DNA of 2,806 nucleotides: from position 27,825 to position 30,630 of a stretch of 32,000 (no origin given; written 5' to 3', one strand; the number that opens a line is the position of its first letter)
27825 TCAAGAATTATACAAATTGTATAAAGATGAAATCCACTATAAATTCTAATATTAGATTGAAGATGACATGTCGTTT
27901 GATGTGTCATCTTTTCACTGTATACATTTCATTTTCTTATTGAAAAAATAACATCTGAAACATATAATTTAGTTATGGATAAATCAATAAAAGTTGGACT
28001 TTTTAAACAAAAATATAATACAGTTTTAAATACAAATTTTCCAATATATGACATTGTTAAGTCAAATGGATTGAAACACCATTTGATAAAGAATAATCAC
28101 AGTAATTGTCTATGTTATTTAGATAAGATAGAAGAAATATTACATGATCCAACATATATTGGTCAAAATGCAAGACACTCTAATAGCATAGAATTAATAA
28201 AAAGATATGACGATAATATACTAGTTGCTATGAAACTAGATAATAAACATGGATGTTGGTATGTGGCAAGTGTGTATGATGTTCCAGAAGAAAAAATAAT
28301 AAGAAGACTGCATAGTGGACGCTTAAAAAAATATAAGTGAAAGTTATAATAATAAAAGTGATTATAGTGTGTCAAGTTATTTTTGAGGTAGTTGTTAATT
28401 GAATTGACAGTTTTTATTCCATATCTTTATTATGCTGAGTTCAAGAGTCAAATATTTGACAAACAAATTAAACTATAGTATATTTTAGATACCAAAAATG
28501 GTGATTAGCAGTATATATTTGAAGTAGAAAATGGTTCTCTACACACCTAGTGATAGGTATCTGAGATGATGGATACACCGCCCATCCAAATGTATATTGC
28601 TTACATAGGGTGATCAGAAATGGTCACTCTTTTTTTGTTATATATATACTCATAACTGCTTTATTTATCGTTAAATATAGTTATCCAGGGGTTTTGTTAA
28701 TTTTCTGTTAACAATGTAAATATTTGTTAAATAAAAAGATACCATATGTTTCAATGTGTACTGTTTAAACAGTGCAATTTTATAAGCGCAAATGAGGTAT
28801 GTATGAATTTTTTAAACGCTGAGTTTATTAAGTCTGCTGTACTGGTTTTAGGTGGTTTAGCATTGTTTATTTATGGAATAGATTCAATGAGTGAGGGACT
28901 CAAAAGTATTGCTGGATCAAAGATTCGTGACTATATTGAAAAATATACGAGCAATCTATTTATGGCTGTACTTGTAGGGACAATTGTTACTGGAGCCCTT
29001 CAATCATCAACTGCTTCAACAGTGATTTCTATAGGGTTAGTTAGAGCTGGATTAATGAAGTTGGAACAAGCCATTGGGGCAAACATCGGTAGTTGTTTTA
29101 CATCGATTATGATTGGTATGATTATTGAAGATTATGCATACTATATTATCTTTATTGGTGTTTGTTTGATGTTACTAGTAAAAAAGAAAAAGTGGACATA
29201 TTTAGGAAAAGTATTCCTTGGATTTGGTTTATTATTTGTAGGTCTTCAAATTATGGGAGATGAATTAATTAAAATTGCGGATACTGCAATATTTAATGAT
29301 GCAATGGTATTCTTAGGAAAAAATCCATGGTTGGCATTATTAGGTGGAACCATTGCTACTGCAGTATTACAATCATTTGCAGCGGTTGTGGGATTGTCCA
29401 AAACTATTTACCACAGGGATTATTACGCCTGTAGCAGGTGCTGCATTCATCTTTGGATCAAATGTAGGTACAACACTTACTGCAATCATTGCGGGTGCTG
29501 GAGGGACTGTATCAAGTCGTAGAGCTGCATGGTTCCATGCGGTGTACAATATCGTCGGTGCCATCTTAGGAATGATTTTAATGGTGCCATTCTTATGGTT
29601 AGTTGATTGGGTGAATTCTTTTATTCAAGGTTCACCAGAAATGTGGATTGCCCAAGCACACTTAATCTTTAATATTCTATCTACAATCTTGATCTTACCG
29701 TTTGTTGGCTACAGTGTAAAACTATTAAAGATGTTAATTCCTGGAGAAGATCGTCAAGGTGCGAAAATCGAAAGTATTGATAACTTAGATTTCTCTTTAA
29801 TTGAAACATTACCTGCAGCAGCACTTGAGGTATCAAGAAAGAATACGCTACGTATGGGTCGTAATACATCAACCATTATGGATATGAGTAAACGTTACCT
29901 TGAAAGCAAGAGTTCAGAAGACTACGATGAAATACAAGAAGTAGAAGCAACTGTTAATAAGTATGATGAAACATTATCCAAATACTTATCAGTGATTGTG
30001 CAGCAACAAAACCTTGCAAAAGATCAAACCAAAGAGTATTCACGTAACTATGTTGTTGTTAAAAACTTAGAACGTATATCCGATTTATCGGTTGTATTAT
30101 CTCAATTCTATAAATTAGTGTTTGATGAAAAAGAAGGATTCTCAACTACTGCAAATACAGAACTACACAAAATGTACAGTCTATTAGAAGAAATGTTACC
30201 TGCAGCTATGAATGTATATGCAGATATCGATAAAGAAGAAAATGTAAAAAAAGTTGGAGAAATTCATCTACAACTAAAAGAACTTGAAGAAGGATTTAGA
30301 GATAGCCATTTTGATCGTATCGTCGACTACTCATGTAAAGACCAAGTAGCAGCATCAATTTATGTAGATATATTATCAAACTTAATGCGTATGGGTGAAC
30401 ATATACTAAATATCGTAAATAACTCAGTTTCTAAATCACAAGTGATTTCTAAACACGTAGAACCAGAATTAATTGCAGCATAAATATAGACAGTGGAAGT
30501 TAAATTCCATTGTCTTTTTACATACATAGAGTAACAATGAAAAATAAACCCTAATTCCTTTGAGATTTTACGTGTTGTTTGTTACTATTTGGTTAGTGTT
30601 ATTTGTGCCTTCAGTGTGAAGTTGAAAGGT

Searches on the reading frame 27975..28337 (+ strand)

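Call 105: search_protein_families(library=pfam, proteins=[window:27975-28337:+], max_evalue=0.01)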
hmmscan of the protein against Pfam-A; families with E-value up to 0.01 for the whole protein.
window:27975-28337:+ (121 aa): 3 families
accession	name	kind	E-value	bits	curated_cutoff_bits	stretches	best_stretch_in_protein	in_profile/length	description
PF18812.6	PBECR3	-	2.7e-17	63.2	30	1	6-108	2-113/115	phage-Barnase-EndoU-ColicinE5/D-RelE like nuclease3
PF18810.6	PBECR2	-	2.6e-06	28.1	27.1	1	32-117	30-117/120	phage-Barnase-EndoU-ColicinE5/D-RelE like nuclease2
PF18819.6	MuF_C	-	0.0052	17.3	27.6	1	48-116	16-92/103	Phage MuF-C-terminal domain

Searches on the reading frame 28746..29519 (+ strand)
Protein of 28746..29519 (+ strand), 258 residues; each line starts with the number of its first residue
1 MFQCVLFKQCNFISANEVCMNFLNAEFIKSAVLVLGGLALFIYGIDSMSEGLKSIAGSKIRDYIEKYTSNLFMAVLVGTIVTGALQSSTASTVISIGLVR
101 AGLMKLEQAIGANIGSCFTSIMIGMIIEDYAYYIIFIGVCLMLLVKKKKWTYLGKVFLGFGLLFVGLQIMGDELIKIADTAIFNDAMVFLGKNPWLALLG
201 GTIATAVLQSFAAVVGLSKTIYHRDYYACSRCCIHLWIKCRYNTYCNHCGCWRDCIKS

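Call 110: search_protein_families(library=pfam, proteins=[window:28746-29519:+], max_evalue=0.001)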
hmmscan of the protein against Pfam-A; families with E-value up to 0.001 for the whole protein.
window:28746-29519:+ (258 aa): 1 family
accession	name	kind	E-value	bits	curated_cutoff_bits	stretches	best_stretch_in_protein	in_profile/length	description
PF02690.20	Na_Pi_cotrans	-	1.9e-43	148.2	29.1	1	40-171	1-136/137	Na+/Pi-cotransporter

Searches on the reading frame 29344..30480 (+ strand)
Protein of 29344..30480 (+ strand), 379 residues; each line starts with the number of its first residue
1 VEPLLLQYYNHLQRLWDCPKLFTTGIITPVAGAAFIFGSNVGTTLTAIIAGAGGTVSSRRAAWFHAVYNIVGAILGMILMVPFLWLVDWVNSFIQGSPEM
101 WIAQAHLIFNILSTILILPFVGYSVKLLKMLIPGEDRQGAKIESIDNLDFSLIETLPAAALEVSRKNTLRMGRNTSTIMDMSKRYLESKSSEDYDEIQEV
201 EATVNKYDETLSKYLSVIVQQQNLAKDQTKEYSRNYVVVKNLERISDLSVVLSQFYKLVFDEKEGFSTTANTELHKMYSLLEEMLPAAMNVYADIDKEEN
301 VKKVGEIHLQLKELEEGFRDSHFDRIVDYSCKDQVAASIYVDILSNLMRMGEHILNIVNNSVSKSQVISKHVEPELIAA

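Call 110: search_protein_families(library=pfam, proteins=[window:29344-30480:+], max_evalue=0.001)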
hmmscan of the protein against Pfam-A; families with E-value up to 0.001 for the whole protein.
window:29344-30480:+ (379 aa): 1 family
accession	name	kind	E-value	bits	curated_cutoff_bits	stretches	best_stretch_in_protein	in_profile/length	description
PF01895.24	PhoU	-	4.8e-16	59.4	23.5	2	169-250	2-83/89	PhoU domain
